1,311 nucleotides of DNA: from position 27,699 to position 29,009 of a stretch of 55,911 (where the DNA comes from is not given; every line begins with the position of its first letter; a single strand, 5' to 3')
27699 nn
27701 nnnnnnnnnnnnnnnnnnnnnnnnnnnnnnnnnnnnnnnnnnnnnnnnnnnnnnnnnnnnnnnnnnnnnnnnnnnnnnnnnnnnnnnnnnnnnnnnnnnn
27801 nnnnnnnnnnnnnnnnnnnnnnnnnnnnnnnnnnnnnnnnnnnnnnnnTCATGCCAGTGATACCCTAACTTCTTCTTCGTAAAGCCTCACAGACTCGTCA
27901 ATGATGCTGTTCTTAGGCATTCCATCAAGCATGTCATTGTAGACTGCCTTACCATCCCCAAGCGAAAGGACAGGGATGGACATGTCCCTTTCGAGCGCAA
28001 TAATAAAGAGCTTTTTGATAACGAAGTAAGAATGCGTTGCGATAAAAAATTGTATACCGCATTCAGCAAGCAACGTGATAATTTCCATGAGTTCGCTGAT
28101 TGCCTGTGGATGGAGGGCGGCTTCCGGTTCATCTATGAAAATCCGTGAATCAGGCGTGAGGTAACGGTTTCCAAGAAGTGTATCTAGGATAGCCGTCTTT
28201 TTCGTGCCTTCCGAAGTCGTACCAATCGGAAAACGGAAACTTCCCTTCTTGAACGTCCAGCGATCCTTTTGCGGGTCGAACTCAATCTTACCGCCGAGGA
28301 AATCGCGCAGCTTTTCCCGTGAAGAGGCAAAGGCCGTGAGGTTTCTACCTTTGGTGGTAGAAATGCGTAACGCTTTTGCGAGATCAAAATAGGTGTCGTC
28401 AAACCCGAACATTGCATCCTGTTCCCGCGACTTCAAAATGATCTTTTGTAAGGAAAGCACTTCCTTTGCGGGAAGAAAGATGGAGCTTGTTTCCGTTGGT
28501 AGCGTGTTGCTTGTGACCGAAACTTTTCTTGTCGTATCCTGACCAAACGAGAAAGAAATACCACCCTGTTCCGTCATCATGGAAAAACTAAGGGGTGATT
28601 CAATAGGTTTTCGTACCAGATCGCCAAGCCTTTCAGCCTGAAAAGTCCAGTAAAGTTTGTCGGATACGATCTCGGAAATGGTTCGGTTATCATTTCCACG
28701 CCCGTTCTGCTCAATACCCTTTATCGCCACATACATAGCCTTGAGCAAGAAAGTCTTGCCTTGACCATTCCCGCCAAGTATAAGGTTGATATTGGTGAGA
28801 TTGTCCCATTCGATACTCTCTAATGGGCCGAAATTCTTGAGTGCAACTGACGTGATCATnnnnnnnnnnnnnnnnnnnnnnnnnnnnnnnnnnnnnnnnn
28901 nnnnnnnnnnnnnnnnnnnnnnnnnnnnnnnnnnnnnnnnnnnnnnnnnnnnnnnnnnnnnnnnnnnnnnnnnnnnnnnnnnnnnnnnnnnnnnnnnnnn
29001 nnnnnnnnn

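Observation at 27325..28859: ABC-type AAA ATPase plus small PD-(D/E)xK-like partner, translationally coupled: candidate phage-borne defence or abortive-infection module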

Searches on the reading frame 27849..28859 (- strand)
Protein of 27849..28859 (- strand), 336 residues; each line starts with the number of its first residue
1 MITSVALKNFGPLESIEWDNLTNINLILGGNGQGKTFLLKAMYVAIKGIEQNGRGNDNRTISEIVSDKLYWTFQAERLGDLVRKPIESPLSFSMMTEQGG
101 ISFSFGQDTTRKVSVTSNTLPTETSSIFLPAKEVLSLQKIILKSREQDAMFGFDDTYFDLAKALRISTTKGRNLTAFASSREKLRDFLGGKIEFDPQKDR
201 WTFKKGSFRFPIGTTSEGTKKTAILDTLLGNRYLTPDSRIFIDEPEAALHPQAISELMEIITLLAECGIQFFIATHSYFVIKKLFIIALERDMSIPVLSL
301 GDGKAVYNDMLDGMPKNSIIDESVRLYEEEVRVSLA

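Call 3: search_protein_families(library=pfam, proteins=[window:27849-28859:-], max_evalue=0.1)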
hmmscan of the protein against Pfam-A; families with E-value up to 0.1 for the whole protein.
window:27849-28859:- (336 aa): 5 families
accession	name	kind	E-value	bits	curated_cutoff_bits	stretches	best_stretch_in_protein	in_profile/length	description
PF13304.12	AAA_21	-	9.9e-20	72.2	27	1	24-281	1-303/304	AAA domain, putative AbiEii toxin, Type IV TA system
PF13175.12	AAA_15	-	6.2e-16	59.4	32.1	2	195-281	291-374/374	AAA ATPase domain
PF02463.25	SMC_N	-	7e-07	29.3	40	1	2-279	2-200/220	RecF/RecN/SMC N terminal domain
PF13476.12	AAA_23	-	9.7e-06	26.8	27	1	5-62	2-56/201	AAA domain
PF00005.33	ABC_tran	-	0.018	16.1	25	1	26-76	15-68/137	ABC transporter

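Call 4: search_protein_families(library=padloc, proteins=[window:27849-28859:-], max_evalue=0.1)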
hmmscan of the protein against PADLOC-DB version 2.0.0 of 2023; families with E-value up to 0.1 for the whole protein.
window:27849-28859:- (336 aa): 148 families (the best 25 are shown)
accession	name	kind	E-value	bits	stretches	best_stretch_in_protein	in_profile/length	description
PDLC04214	HEC-02A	-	2.7e-146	485.2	1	1-334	1-336/338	-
PDLC04213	HEC-02A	-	1.7e-58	196.8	1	1-335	1-334/337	-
PDLC04146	HEC-02B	-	1.6e-40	137.2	1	1-293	1-295/344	-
PDLC03878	NsnB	-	1.9e-21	75.2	1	1-289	1-289/345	-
PDLC02980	AriA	-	2.8e-20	71.5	1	24-281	1-303/304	-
PDLC02336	AbiLi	-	9.5e-18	62.8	2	1-48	1-48/340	AbiLi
PDLC02915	ATPase-Toprim_I-B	-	2.1e-16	57.9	2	224-285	245-303/623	-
PDLC04032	PD-T4-4_A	-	4.6e-16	56.8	1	181-283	289-393/474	-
PDLC02979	AriA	-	1e-15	56.4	2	206-281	291-373/373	-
PDLC04033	PD-T4-4_A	-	1.1e-15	55.9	2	181-285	270-374/460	-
PDLC04175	HEC-01A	-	2.1e-15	54.6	2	200-283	234-314/363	-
PDLC02335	AbiLi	-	1.2e-14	52.1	1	1-292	49-246/326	AbiLi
PDLC04611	PDC-M38A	-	3.2e-14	51.3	2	1-49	1-49/383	-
PDLC02981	AriAB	-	7.5e-14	49.3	2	220-281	314-377/694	-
PDLC04608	PDC-M38A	-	2.4e-13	48.5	2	209-297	246-334/367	-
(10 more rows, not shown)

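Call 5: search_protein_families(library=ncbifam, proteins=[window:27849-28859:-], max_evalue=0.1)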
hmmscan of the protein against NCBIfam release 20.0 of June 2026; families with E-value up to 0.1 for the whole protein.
window:27849-28859:- (336 aa): 42 families (the best 25 are shown)
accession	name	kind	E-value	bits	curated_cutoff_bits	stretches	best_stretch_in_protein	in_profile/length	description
NF038234.1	retron_eff_Eco8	equivalog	2e-13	49.8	250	2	2-53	3-54/679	retron Eco8 family effector endonuclease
NF047739.1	antiphage_MADS3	equivalog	6.2e-10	38.8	420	2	209-283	311-381/427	methylation-associated defense system AAA family ATPase MAD3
TIGR00611.2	recf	equivalog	1.3e-08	34.5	172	1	2-48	1-47/339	DNA replication/repair protein RecF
NF010157.0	PRK13636.1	equivalog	4e-07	29.5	463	1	217-280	144-204/285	cobalt transporter ATP-binding subunit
NF041760.1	PtuA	equivalog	1.3e-05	24.3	500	1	2-45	52-95/524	retron Ec78 anti-phage system effector ATPase PtuA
NF008338.0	PRK11124.1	equivalog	1.9e-05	24.3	369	1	203-284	131-207/242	arginine ABC transporter ATP-binding protein ArtP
TIGR01166.1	cbiO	subfamily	2.2e-05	24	211.8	1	216-277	129-186/190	cobalt ABC transporter, ATP-binding protein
TIGR03740.1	galliderm_ABC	subfamily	0.00015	21.5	309.75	1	240-280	146-186/223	lantibiotic protection ABC transporter ATP-binding subunit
NF011967.0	PRK15439.1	equivalog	0.00018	20.1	586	1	232-298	153-220/510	autoinducer 2 ABC transporter ATP-binding protein LsrA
NF010680.0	PRK14079.1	equivalog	0.0004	19.5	386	1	5-55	6-56/349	recombination protein F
TIGR04406.1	LPS_export_lptB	equivalog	0.00085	18.7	240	1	239-277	156-194/239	LPS export ABC transporter ATP-binding protein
TIGR02673.1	FtsE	equivalog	0.0012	18.6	264.85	1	240-283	159-202/214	cell division ATP-binding protein FtsE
TIGR03608.1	L_ocin_972_ABC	subfamily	0.0013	18.3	254.85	1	234-283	150-199/206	putative bacteriocin export ABC transporter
NF010170.0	PRK13651.1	equivalog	0.0015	17.6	432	1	236-277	184-224/308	cobalt transporter ATP-binding subunit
NF003034.1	PRK03918.1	equivalog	0.0018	16.3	700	1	2-46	3-47/878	DNA double-strand break repair ATPase Rad50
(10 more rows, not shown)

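Call 6: search_protein_families(library=phrogs, proteins=[window:27849-28859:-], max_evalue=0.1)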
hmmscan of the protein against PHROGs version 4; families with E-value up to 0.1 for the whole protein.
window:27849-28859:- (336 aa): 14 families
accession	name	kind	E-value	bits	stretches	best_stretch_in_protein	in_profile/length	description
phrog_14430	-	unknown function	1.2e-19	71.9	2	59-284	154-385/444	-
phrog_8323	-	unknown function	2.4e-15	57.1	2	237-328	322-409/623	-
phrog_9802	-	unknown function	1.8e-14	54.6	2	206-282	247-329/438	-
phrog_4747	-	unknown function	1.4e-12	48.4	2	240-282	337-380/610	-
phrog_3940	-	unknown function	1.2e-11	45.1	1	238-298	255-315/537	-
phrog_7507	-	unknown function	8e-11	42.9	2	2-45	4-47/483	-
phrog_8066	-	unknown function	3.6e-10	40.3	2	238-285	385-433/522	-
phrog_77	-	DNA, RNA and nucleotide metabolism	8.4e-09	35.5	2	2-46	298-344/967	SbcC-like subunit of palindrome specific endonuclease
phrog_5836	-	unknown function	1.1e-08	34.6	1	191-283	262-352/1071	-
phrog_21420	-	unknown function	3.9e-07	29.9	1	236-284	525-573/654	-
phrog_293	-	moron, auxiliary metabolic gene and host takeover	4.8e-05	22.5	0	26-78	167-222/1058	ABC transporter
phrog_13167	-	unknown function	0.00011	22.2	1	157-286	256-387/477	-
phrog_28217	-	DNA, RNA and nucleotide metabolism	0.023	14.2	1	1-51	2-52/806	DNA repair exonuclease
phrog_1499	-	unknown function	0.046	14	1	2-51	5-54/427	-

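Call 17: find_encoding_contigs(protein=window:27849-28859:-, flank=10000, max_places=8)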
Protein window:27849-28859:- (336 aa): 19 contigs read that carry it; 8 places shown.
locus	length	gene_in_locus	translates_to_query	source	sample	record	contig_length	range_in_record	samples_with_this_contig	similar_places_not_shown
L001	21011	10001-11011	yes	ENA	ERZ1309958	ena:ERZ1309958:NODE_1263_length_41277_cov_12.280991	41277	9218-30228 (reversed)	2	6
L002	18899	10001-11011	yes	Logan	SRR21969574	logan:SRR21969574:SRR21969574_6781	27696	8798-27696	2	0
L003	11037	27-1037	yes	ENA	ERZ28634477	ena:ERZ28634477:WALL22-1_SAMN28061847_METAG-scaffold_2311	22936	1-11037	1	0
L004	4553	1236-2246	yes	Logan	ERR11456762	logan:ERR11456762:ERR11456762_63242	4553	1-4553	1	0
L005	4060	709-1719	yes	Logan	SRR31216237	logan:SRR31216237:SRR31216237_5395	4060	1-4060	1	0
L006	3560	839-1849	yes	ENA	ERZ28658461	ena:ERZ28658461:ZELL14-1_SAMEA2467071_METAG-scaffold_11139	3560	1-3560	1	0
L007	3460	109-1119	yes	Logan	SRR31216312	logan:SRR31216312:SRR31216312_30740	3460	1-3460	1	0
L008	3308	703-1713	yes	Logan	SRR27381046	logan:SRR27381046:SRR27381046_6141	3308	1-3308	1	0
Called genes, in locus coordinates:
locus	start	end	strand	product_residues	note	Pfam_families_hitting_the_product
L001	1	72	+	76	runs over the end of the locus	-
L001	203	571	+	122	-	-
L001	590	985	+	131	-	-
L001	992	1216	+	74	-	-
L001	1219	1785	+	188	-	PF20557:DnaT_2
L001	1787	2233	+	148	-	-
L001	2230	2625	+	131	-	-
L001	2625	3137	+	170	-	-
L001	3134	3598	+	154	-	-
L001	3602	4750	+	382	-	PF18906:Phage_tube_2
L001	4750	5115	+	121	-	PF27119:Phage_YdaY (weak)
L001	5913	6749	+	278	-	-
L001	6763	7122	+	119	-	-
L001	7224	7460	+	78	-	-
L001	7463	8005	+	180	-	-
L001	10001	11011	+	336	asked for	PF02463:SMC_N (faint), PF13175:AAA_15 (weak), PF13476:AAA_23 (weak), PF13304:AAA_21, PF13175:AAA_15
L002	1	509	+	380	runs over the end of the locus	-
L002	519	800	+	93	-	-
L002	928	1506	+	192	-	PF20557:DnaT_2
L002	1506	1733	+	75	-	-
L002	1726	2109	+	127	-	-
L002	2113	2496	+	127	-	-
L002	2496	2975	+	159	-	-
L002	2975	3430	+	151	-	-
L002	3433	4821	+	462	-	-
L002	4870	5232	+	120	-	PF27119:Phage_YdaY (weak)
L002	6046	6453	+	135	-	-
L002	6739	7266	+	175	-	-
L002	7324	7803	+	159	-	-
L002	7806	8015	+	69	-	-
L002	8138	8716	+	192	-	-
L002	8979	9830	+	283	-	PF02498:Bro-N, PF03374:ANT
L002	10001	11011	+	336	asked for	PF02463:SMC_N (faint), PF13175:AAA_15 (weak), PF13476:AAA_23 (weak), PF13304:AAA_21, PF13175:AAA_15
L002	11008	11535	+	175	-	-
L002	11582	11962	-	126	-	PF15919:HicB_lk_antitox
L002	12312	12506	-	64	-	-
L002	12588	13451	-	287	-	PF02498:Bro-N, PF10552:ORF6C (weak)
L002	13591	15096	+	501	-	-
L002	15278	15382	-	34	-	-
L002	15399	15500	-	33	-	-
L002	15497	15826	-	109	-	PF13248:Zn_ribbon_3 (weak)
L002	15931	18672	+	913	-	PF20155:TMP_3, PF09718:Tape_meas_lam_C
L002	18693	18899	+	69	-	?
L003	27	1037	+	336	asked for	PF02463:SMC_N (faint), PF13175:AAA_15 (weak), PF13476:AAA_23 (weak), PF13304:AAA_21, PF13175:AAA_15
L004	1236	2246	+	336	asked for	PF02463:SMC_N (faint), PF13175:AAA_15 (weak), PF13476:AAA_23 (weak), PF13304:AAA_21, PF13175:AAA_15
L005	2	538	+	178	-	?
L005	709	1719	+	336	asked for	PF02463:SMC_N (faint), PF13175:AAA_15 (weak), PF13476:AAA_23 (weak), PF13304:AAA_21, PF13175:AAA_15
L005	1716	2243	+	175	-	-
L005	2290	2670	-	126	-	PF15919:HicB_lk_antitox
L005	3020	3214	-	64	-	-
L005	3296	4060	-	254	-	?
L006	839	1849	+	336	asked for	PF02463:SMC_N (faint), PF13175:AAA_15 (weak), PF13476:AAA_23 (weak), PF13304:AAA_21, PF13175:AAA_15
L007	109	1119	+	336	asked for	PF02463:SMC_N (faint), PF13175:AAA_15 (weak), PF13476:AAA_23 (weak), PF13304:AAA_21, PF13175:AAA_15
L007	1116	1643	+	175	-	-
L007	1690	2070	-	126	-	PF15919:HicB_lk_antitox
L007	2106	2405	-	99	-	PF07927:HicA_toxin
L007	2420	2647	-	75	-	-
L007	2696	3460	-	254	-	?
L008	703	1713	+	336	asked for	PF02463:SMC_N (faint), PF13175:AAA_15 (weak), PF13476:AAA_23 (weak), PF13304:AAA_21, PF13175:AAA_15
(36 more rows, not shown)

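Call 19: find_homologous_proteins(query=window:27849-28859:-, max_evalue=1e-10)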
Query window:27849-28859:- (336 aa): 3001 proteins with E <= 1e-10 among 5301 candidates; the best 120 are listed.
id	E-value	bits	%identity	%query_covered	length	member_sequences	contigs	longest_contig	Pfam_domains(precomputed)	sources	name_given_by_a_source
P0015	8.3e-209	710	95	100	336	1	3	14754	PF13175.13,PF13304.13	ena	-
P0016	5.9e-208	707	95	100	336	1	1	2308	PF13175.13,PF13304.13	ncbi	-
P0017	6.3e-208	707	96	100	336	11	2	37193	PF13175.13,PF02463.26,PF13304.13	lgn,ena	-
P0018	8.9e-208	707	95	100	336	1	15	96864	PF13175.13,PF13304.13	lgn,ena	-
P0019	2.4e-207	705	95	100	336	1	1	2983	PF13175.13,PF13304.13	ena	-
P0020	8.0e-207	704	95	100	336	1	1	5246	PF13175.13,PF13304.13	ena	-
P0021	8.7e-207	703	94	100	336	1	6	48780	PF13175.13,PF02463.26,PF13304.13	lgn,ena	-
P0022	4.2e-206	701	94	100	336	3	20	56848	PF13175.13,PF13304.13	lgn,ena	-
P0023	3.3e-205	698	94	100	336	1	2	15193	PF13175.13,PF13304.13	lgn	-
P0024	4.0e-205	698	94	100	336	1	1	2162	PF13175.13,PF13304.13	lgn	-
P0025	1.5e-203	693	93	100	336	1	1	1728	PF13175.13,PF02463.26,PF13304.13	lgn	-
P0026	6.4e-203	691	93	100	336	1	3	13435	PF13175.13,PF02463.26,PF13304.13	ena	-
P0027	7.5e-203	691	92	100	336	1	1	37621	PF13175.13,PF13476.13,PF02463.26,PF13304.13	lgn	-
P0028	1.7e-201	686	91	100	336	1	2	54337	PF13175.13,PF02463.26,PF13304.13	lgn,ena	-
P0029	4.7e-201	685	91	100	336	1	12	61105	PF13175.13,PF02463.26,PF13304.13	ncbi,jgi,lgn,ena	jgi:AAA15 family ATPase/GTPase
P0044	6.9e-134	464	63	100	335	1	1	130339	PF13175.13,PF13476.13,PF02463.26,PF13304.13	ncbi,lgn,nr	ncbi:MAG: AAA family ATPase [Desulfovibrionaceae bacterium]|nr:AAA family ATPase [Desulfovibrionacea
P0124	2.2e-125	436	59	100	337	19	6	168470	PF13175.13,PF02463.26,PF13304.13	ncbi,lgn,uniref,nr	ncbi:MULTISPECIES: AAA family ATPase [unclassified Pseudomonas]|uniref:AAA family ATPase n=1 Tax=unc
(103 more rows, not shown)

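Call 21: find_encoding_contigs(protein=P0124, flank=8000, max_places=4)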
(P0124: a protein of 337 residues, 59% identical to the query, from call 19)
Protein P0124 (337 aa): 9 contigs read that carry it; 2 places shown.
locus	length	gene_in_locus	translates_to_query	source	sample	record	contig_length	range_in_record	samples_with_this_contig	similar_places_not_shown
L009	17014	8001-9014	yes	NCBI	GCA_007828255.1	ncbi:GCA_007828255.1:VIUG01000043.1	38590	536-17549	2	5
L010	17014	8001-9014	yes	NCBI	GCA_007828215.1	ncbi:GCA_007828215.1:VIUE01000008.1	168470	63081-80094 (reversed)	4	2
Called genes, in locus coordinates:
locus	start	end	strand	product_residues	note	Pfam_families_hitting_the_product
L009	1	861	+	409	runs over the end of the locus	PF07670:Gate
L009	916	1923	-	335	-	PF19346:DUF5924, PF11141:DUF2914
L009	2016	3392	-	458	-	PF00675:Peptidase_M16, PF05193:Peptidase_M16_C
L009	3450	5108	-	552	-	PF02690:Na_Pi_cotrans, PF01895:PhoU (weak)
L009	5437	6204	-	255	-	PF03741:TerC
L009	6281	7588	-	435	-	PF03600:CitMHS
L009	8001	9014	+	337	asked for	PF02463:SMC_N (faint), PF13175:AAA_15 (weak), PF13304:AAA_21, PF13175:AAA_15 (weak)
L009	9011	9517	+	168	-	-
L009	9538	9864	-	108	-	PF08883:DOPA_dioxygen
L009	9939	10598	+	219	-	PF13460:NAD_binding_10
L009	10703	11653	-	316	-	PF00126:HTH_1, PF03466:LysR_substrate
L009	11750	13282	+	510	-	PF00884:Sulfatase, PF01663:Phosphodiest (faint), PF16347:SGSH_C, PF12411:Choline_sulf_C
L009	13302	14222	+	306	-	PF04069:OpuAC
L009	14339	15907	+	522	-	PF00916:Sulfate_transp, PF01740:STAS, PF13466:STAS_2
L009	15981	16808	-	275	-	PF08501:Shikimate_dh_N, PF01488:Shikimate_DH, PF18317:SDH_C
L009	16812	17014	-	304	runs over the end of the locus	PF01218:Coprogen_oxidas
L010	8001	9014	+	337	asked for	PF02463:SMC_N (faint), PF13175:AAA_15 (weak), PF13304:AAA_21, PF13175:AAA_15 (weak)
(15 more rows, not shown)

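Call 22: find_encoding_contigs(protein=P0044, flank=8000, max_places=3)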
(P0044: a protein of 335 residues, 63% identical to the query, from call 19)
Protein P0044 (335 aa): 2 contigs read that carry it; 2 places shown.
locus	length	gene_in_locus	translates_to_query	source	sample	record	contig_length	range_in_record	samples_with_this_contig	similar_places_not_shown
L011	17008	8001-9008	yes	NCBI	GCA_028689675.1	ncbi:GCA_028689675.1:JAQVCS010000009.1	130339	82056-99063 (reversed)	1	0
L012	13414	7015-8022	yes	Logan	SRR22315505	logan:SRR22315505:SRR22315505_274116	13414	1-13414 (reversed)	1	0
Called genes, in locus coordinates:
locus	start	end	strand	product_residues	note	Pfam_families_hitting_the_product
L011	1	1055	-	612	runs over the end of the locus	PF00009:GTP_EFTU, PF01926:MMR_HSR1 (weak), PF22042:EF-G_D2, PF03144:GTP_EFTU_D2, PF00679:EFG_C, PF21018:BipA_C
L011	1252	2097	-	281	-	PF01048:PNP_UDP_1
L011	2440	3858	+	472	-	PF00289:Biotin_carb_N, PF02786:CPSase_L_D2, PF02785:Biotin_carb_C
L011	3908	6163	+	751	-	PF03255:ACCA, PF01039:Carboxyl_trans (faint)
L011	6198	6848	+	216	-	-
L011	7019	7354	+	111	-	-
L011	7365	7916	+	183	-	PF00436:SSB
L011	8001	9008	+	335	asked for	PF02463:SMC_N (faint), PF13476:AAA_23 (weak), PF13304:AAA_21, PF13175:AAA_15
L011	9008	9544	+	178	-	-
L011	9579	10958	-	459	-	PF00072:Response_reg, PF13191:AAA_16, PF00158:Sigma54_activat, PF14532:Sigma54_activ_2, PF07728:AAA_5, PF13401:AAA_22 (faint), PF25601:AAA_lid_14, PF02954:HTH_8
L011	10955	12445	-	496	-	PF00512:HisKA, PF02518:HATPase_c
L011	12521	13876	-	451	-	PF00342:PGI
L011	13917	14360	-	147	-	-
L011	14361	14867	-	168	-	PF02810:SEC-C (weak), PF17775:YchJ_M-like, PF02810:SEC-C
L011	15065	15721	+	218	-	PF00702:Hydrolase, PF13419:HAD_2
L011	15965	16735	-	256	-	PF01416:PseudoU_synth_1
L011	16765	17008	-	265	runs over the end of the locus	PF08543:Phos_pyr_kin, PF00294:PfkB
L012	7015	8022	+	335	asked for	PF02463:SMC_N (faint), PF13476:AAA_23 (weak), PF13304:AAA_21, PF13175:AAA_15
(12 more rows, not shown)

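Call 28: search_protein_families(library=padloc, proteins=[L009:9011-9517:+, L011:9008-9544:+], max_evalue=0.001)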
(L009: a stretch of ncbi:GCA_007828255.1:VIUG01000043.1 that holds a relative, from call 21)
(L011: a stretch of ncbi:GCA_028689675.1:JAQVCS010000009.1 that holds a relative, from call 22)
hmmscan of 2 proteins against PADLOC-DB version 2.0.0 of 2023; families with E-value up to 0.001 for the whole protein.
L009:9011-9517:+ (168 aa): 4 families
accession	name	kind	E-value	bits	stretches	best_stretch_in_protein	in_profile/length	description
PDLC04221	HEC-02B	-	4.1e-62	207.1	1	1-167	1-169/171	-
PDLC04225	HEC-02B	-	1.3e-23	82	1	1-167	1-172/173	-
PDLC04230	HEC-02B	-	3.1e-18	64.4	2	1-70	1-68/205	-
PDLC04222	HEC-02B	-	8.2e-11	40.4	1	6-167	7-161/162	-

L011:9008-9544:+ (178 aa): 5 families
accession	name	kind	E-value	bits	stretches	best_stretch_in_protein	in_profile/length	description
PDLC04221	HEC-02B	-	3.1e-33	113.1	1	5-175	5-169/171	-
PDLC04225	HEC-02B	-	9.7e-26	88.8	1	4-175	4-172/173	-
PDLC04230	HEC-02B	-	1e-11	43.1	2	76-172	103-201/205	-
PDLC04223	HEC-02B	-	2.6e-09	35.3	1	7-174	5-164/168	-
PDLC04222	HEC-02B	-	6.2e-05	21.3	1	7-70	8-73/162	-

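Call 36: find_related_loci(query=window:27849-28859:-, collection=genome_contigs, flank=10000)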
Query window:27849-28859:- (336 aa) in genome_contigs; peptide patterns used: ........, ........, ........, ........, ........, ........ (x = any residue, [..] = any of these).
182 stretches matched a pattern; 147 encode a relative of the query (tblastn E <= 1e-3); the best 80 are kept; 80 distinct loci.
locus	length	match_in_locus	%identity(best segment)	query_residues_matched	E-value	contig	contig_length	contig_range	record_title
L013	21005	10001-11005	63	1-335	3e-142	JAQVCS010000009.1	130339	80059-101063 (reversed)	MAG: Desulfovibrionaceae bacterium isolate STD2_94 NODE_375_length_130339_cov_16.187225_Sandtown_D2, whole genome shotgu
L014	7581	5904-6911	61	1-335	2e-136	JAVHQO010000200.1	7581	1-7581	MAG: Gallionella sp. isolate WB02no21_51_79 NODE_6072_length_7581_cov_48_747409, whole genome shotgun sequence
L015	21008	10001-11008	59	1-335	2e-135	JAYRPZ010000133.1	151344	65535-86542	MAG: Acidovorax sp. isolate XM1_ASGE2bin.18 k141_345874, whole genome shotgun sequence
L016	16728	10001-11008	59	1-335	6e-135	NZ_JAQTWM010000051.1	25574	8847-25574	MAG: Rhodoferax sp. isolate STC_110 NODE_3971_length_25574_cov_23.723071_Sandtown_C, whole genome shotgun sequence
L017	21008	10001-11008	59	1-335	2e-133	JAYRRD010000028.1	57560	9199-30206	MAG: Rhodoferax sp. isolate XM1_ASGE3bin.20 k141_164298, whole genome shotgun sequence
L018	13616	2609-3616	59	1-335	9e-133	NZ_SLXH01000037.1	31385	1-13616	Simplicispira metamorpha strain DSM 1837 Ga0310511_137, whole genome shotgun sequence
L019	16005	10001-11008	59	1-335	7e-133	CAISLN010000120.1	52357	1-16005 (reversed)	MAG: uncultured beta proteobacterium isolate Day6-2_bin-221 genome assembly, contig: bin-221:120/132, whole genome shotg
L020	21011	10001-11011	58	1-336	2e-132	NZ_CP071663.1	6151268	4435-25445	Pseudomonas sp. R1-1 chromosome, complete genome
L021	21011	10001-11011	58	1-336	1e-132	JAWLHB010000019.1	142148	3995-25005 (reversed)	MAG: Lentisphaeria bacterium isolate 30dZY2.bin.23 NODE_245_length_142148_cov_11.389887, whole genome shotgun sequence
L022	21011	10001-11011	58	1-336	5e-132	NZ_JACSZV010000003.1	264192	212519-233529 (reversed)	Pseudomonas sp. N40(2020) strain N40 NODE_3_length_264192_cov_25.5068, whole genome shotgun sequence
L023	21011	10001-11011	59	1-336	1e-131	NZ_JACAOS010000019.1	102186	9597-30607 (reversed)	Pseudomonas gingeri strain A8002 run0228_A8002_S9_L004_contig_19, whole genome shotgun sequence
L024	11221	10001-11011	58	1-336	5e-132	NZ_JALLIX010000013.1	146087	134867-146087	Pseudomonas sp. MWU13-2100 assembly_contig_13, whole genome shotgun sequence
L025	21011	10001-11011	58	1-336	6e-132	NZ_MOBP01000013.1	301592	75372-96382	Pseudomonas frederiksbergensis strain 39A2 39A2_contig_13, whole genome shotgun sequence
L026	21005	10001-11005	58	1-335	2e-131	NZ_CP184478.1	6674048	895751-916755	Pseudomonas sp. ABY48 chromosome, complete genome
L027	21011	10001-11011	57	1-336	3e-131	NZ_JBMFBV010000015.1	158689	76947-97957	Pseudomonas sp. P2757 15, whole genome shotgun sequence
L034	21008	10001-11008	60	1-334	2e-130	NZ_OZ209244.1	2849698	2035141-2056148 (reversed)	Fretibacterium fastidiosum strain SGP1 isolate Ff3 genome sequence chromosome Ff3, complete sequence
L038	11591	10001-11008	58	1-335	7e-129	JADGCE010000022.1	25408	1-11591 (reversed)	MAG: Magnetococcales bacterium isolate nWRX1bin1 nWRX1_bin1_NODE_330_length_25408_cov_25.065357, whole genome shotgun se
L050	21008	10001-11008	59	1-335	2e-127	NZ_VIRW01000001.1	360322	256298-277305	Chitinibacter sp. GC72 contig1, whole genome shotgun sequence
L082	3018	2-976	53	12-336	2e-117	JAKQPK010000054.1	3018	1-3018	MAG: Candidatus Omnitrophota bacterium isolate USMO_maxbin.079 k141_1146698, whole genome shotgun sequence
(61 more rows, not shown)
